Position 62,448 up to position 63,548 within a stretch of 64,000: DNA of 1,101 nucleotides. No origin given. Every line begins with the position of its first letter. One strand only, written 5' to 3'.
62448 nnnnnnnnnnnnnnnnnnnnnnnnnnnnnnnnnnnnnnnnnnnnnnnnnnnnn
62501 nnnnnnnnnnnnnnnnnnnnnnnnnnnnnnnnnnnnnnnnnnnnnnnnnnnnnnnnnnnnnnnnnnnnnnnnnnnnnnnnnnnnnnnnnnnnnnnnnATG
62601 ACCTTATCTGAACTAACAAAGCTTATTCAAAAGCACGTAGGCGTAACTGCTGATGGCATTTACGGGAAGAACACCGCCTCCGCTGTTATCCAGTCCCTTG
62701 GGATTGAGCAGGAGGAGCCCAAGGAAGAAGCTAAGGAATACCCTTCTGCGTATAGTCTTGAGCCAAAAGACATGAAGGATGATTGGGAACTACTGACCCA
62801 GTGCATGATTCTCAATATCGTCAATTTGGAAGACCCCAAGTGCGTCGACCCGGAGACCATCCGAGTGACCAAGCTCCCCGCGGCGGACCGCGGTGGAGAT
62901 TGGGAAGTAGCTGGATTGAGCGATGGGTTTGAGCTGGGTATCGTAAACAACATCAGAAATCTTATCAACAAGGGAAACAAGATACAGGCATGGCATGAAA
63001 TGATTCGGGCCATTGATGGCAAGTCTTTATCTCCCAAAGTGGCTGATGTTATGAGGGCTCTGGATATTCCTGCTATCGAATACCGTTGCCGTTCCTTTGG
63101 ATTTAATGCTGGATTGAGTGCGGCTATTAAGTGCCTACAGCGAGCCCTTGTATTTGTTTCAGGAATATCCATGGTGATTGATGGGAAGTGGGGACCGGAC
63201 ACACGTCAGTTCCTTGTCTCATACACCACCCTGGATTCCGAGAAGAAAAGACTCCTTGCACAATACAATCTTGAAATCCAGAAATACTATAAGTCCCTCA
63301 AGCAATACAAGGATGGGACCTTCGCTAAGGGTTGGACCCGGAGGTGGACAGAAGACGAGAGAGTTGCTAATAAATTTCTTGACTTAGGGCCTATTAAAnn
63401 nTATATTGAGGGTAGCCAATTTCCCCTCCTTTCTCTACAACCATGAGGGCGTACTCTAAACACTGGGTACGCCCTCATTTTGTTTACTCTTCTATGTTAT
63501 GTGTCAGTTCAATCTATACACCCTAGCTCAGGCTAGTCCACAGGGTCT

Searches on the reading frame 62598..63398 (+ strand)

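Call 23: search_protein_families(library=pfam, proteins=[window:62598-63398:+], max_evalue=0.01)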
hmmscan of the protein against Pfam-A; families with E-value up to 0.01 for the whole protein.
window:62598-63398:+ (267 aa): 2 families
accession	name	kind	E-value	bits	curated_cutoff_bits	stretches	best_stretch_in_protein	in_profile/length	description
PF09374.15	PG_binding_3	-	1.7e-09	38.2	24.6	1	176-249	2-74/76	Predicted Peptidoglycan domain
PF01471.23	PG_binding_1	-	0.0032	18.1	23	0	11-29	38-56/57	Putative peptidoglycan binding domain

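Call 29: search_protein_families(library=phrogs, proteins=[window:62598-63398:+], max_evalue=0.01)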
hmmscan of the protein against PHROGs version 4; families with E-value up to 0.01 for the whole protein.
window:62598-63398:+ (267 aa): 3 families
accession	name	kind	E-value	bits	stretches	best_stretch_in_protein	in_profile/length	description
phrog_315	-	lysis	2.1e-13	50.7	1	155-256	397-490/677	endolysin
phrog_1493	-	lysis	0.0025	18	0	7-47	282-321/394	endolysin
phrog_2649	-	lysis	0.0056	17.6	0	11-32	216-237/261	endolysin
